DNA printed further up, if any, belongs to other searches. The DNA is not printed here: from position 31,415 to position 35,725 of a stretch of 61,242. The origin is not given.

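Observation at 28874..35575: Array of Sec-signal paralogs, two of them each directly preceding a leaderless M23 peptidase: an effector-immunity-like module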

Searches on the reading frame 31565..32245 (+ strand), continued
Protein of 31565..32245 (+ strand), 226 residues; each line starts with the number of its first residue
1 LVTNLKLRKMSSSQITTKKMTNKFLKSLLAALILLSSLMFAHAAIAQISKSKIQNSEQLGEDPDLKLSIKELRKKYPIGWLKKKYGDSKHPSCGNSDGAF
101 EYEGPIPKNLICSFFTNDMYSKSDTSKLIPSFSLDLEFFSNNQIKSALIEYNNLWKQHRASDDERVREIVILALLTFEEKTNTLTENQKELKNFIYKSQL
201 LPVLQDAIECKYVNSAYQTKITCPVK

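Call 85: search_protein_families(library=pfam, proteins=[L017:1312-2511:-, L017:4606-6636:+, L017:6752-7168:+, L017:7245-7853:+, L017:7909-9060:+, L017:12054-13007:-, L017:12953-14035:-, L017:14632-15342:-, L017:15444-17291:-], max_evalue=0.001)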
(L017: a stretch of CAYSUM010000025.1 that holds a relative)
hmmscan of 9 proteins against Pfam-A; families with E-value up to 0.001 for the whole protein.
L017:1312-2511:- (399 aa): 2 families
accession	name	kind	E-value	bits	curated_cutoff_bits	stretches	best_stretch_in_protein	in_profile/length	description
PF01053.26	Cys_Met_Meta_PP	-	2.8e-108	362.3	27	1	9-395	2-381/381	Cys/Met metabolism PLP-dependent enzyme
PF00266.25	Aminotran_5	-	0.0005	19.6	21.5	1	85-192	62-177/371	Aminotransferase class-V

L017:4606-6636:+ (676 aa): 7 families
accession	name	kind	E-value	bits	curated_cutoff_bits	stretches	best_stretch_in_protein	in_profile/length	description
PF00384.28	Molybdopterin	-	3e-86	290.1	24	1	272-601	1-353/353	Molybdopterin oxidoreductase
PF22117.2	Fer4_Nqo3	-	2.3e-33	114.6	27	1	137-203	1-67/67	NADH-quinone oxidoreductase subunit 3, ferredoxin-like domain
PF22151.2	Fer4_NDSU1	-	9.8e-31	105.5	23.8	1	216-266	1-51/51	NADH-ubiquinone oxidoreductase NDSU1/NuoG-like, 4Fe-4S domain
PF13510.11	Fer2_4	-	1.9e-18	66.7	22.8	1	3-77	5-81/82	2Fe-2S iron-sulfur cluster binding domain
PF10588.14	NADH-G_4Fe-4S_3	-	3e-18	65.5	27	1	84-121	1-38/40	NADH-ubiquinone oxidoreductase-G iron-sulfur binding region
PF09326.16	NADH_dhqG_C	-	1.7e-07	32.2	25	1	640-674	17-51/51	NADH-ubiquinone oxidoreductase subunit G, C-terminal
PF00111.32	Fer2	-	5.2e-06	26.7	21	1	6-55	3-51/77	2Fe-2S iron-sulfur cluster binding domain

L017:6752-7168:+ (138 aa): 1 family
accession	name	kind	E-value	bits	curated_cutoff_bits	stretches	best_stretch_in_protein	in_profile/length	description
PF00886.24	Ribosomal_S16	-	3.8e-25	88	27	1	8-69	1-62/62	Ribosomal protein S16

L017:7245-7853:+ (202 aa): 1 family
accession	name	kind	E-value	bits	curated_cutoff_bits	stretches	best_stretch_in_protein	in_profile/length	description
PF01725.21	Ham1p_like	-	5e-56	190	22.5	1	9-196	1-186/186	Ham1 family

L017:7909-9060:+ (383 aa): 3 families
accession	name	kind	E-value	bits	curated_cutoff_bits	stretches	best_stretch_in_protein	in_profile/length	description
PF01556.23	DnaJ_C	-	5.8e-51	173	26.6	1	129-344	1-152/152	DnaJ C terminal domain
PF00226.36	DnaJ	-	6.1e-28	97.2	27.8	1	5-67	1-63/63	DnaJ domain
PF00684.25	DnaJ_CXXCXGXG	-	7.9e-13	48.9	32.7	1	156-216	1-65/65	DnaJ central domain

L017:12054-13007:- (317 aa): 1 family
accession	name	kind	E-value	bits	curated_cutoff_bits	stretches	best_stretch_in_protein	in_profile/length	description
PF00892.27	EamA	-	7e-37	127.2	28.2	2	24-154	4-134/135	EamA-like transporter family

L017:12953-14035:- (360 aa): 3 families
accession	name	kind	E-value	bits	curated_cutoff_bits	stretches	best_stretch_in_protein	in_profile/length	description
PF21016.3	RlmN_N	-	7.1e-19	67.8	24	1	8-66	2-60/60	Ribosomal RNA large subunit methyltransferase N-terminal domain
PF04055.27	Radical_SAM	-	1.8e-16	61.2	29.5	1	110-282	2-165/166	Radical SAM superfamily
PF13353.11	Fer4_12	-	7.7e-05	23.5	22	1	105-184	5-77/137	4Fe-4S single cluster domain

L017:14632-15342:- (236 aa): 2 families
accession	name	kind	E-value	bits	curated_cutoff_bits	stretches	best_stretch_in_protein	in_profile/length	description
PF01138.27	RNase_PH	-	1.1e-29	103.9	25.5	1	10-138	1-127/130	3' exoribonuclease family, domain 1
PF03725.20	RNase_PH_C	-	1.1e-12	48.1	20.8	1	157-222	3-67/67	3' exoribonuclease family, domain 2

L017:15444-17291:- (615 aa): 6 families
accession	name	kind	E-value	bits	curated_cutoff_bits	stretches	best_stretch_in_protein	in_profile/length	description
PF00009.33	GTP_EFTU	-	3.4e-55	187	26.5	1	4-193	3-185/188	Elongation factor Tu GTP binding domain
PF21018.2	BipA_C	-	6.2e-47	158.4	23.8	1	486-594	1-109/110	TypA/BipA C-terminal domain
PF00679.30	EFG_C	-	1.7e-21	76.5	27.9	1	398-483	2-87/89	Elongation factor G C-terminus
PF03144.31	GTP_EFTU_D2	-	1.7e-09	38.4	30.3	1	219-290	1-73/73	Elongation factor Tu domain 2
PF22042.2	EF-G_D2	-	1.7e-07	31.7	27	1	218-291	15-83/84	Elongation factor G domain 2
PF01926.29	MMR_HSR1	-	4.9e-06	27.1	21.9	1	7-128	2-113/113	50S ribosome-binding GTPase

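Call 91: fold_search(model_id=the predicted structure, library=viral)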
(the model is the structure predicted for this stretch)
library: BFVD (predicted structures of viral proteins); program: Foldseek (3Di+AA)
matches with E <= 10: 66; with E <= 0.001: 0
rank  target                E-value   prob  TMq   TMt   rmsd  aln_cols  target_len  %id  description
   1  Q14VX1                1.2e+00  0.05  0.17  0.09  19.4       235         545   13  ORF135 [Ranid herpesvirus 2]
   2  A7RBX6                1.9e+00  0.06  0.16  0.19  16.2       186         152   14  (no name in the UniProt tables at hand)
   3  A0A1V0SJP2            2.6e+00  0.13  0.22  0.41   4.9        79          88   10  Uncharacterized protein [Klosneuvirus KNV1]
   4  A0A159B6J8            3.6e+00  0.01  0.13  0.10  25.2       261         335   11  (no name in the UniProt tables at hand)
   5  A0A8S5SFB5            3.8e+00  0.03  0.20  0.28  11.4       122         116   15  Uncharacterized protein [Podoviridae sp. ctZih56]
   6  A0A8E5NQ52            3.8e+00  0.02  0.18  0.17  13.1       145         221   12  (no name in the UniProt tables at hand)
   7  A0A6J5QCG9            4.0e+00  0.08  0.16  0.21   9.7        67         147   16  DUF4192 family protein [uncultured Caudovirales phage]
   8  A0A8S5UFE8            4.0e+00  0.07  0.18  0.20   9.0        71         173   14  Uncharacterized protein [Myoviridae sp. ctcyQ27]
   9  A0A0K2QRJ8            4.0e+00  0.01  0.13  0.11  23.1       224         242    9  Uncharacterized protein [Ralstonia phage RSF1]
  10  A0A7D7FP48            4.3e+00  0.02  0.16  0.15  16.8       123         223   15  (no name in the UniProt tables at hand)
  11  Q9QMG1                4.3e+00  0.02  0.16  0.06  18.8       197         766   10  RNA-directed RNA polymerase [Red clover necrotic mosaic virus]
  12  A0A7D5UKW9            4.5e+00  0.07  0.16  0.32  10.0        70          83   20  Uncharacterized protein [Scale drop disease virus]
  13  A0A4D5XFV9            4.5e+00  0.01  0.13  0.04  20.4       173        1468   13  Uncharacterized protein [Mimivirus LCMiAC02]
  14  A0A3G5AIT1            4.8e+00  0.02  0.15  0.10  29.2       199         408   17  Uncharacterized protein [Sylvanvirus sp.]
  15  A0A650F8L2            5.4e+00  0.07  0.18  0.40   6.0        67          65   18  Uncharacterized protein [Lactococcus phage PC_B1]
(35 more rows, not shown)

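Call 94: search_solved_structures(query=A8, max_evalue=1, show_alignments=1)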
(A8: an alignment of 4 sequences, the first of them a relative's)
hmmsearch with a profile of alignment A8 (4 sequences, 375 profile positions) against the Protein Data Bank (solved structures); distinct sequences matched with E-value up to 1: 0.

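Call 103: find_encoding_contigs(protein=P0144, flank=8000, max_places=4)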
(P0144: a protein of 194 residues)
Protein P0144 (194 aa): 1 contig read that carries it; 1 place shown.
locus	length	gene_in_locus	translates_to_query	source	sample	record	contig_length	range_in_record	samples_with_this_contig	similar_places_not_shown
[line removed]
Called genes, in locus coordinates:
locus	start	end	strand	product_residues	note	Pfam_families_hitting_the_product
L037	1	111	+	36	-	?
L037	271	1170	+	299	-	-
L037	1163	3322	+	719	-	PF00959:Phage_lysozyme (faint)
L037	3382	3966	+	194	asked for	-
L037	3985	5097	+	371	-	?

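Call 108: search_dna_similar(query=window:31622-32245:+, collection=plasmids, mode=protein, max_evalue=0.001, max_rows=10)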
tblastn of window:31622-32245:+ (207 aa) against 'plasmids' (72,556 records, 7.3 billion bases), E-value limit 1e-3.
No match.

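Call 111: find_related_loci(query=A2, collection=viral_contigs, flank=5000)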
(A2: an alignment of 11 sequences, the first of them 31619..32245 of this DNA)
Query A2 (208 aa) in viral_contigs; peptide patterns used: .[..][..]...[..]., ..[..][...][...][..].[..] (x = any residue, [..] = any of these).
153 stretches matched a pattern, but none encodes a relative of the query by tblastn (E <= 1e-3).

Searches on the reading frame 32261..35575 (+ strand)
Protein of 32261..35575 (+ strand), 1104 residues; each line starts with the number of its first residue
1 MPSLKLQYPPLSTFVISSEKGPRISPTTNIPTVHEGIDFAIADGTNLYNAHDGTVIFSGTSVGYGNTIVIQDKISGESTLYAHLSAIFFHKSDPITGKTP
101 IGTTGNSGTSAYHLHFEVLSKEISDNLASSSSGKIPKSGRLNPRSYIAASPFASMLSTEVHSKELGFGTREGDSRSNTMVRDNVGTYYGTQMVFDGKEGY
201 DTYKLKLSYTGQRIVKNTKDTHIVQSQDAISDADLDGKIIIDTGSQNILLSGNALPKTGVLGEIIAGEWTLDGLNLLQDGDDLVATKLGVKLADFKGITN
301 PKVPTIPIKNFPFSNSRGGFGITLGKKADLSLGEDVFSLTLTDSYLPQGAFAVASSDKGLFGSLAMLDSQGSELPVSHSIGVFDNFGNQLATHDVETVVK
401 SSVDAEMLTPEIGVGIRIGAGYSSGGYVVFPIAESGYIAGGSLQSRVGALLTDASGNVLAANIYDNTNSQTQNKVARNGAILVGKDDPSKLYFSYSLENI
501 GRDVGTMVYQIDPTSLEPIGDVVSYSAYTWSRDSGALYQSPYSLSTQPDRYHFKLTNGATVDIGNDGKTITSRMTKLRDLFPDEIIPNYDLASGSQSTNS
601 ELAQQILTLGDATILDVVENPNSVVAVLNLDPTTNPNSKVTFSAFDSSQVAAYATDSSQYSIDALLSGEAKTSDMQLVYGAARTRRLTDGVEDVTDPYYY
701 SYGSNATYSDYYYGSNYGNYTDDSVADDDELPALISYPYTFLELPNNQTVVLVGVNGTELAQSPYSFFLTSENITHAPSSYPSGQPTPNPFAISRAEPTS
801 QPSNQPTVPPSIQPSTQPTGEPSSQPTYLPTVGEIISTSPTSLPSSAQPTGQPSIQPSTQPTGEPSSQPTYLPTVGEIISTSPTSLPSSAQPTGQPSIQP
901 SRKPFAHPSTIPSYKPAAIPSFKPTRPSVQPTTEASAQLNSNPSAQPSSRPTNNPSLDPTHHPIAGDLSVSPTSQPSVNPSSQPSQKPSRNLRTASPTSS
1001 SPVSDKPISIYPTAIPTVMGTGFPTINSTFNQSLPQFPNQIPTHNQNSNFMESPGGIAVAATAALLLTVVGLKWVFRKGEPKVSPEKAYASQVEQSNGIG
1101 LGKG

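Call 6: search_protein_families(library=pfam, proteins=[window:32261-35575:+], max_evalue=0.1)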
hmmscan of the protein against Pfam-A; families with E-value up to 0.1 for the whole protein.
window:32261-35575:+ (1104 aa): 2 families
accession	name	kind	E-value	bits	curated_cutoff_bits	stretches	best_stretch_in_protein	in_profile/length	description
PF04886.17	PT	-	4.6e-21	74.5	26.2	5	797-831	1-35/36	PT disordered repeat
PF01551.29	Peptidase_M23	-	1.6e-19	70.3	28.7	1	33-121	2-90/96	Peptidase family M23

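Call 7: search_protein_families(library=ncbifam, proteins=[window:32261-35575:+], max_evalue=0.1)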
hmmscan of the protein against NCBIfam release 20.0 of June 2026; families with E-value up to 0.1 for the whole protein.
window:32261-35575:+ (1104 aa): 10 families
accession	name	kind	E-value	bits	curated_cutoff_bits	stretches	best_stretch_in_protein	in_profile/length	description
NF008652.0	PRK11649.1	equivalog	3.5e-13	49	341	1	6-141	284-417/439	murein DD-endopeptidase MepM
NF053825.1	PdgNdpepShyA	equivalog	4.7e-12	45.3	700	1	8-124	269-386/425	peptidoglycan DD-endopeptidase ShyA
NF040883.1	amid_act_ActS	equivalog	1.6e-09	37.4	375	1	34-118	136-220/242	amidase activator ActS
NF008123.1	PRK10871.1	equivalog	4.4e-09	36.2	311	1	35-124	266-355/365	murein hydrolase activator NlpD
NF052336.1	PdgHdaseHSB100310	equivalog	1.5e-08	34.4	500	1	18-129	45-152/316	peptidoglycan hydrolase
NF052529.1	PG_M23_Pgp6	exception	1.5e-08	33.8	600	1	33-119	334-420/452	peptidoglycan metallopeptidase Pgp6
NF052530.1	Heli_ShapePgp3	exception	1.8e-08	33.8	300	1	27-120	160-253/270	peptidoglycan metallopeptidase Pgp3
NF041208.1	celldiv_DipM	equivalog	2.2e-07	30.4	740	1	32-119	317-405/419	cell division endopeptidase DipM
NF053824.1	PdgNdpepShyC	equivalog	5.8e-07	28.7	700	1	13-128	274-390/429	peptidoglycan DD-endopeptidase ShyC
NF008644.1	PRK11637.1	equivalog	0.048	12.6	270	1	35-118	287-370/385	murein hydrolase activator EnvC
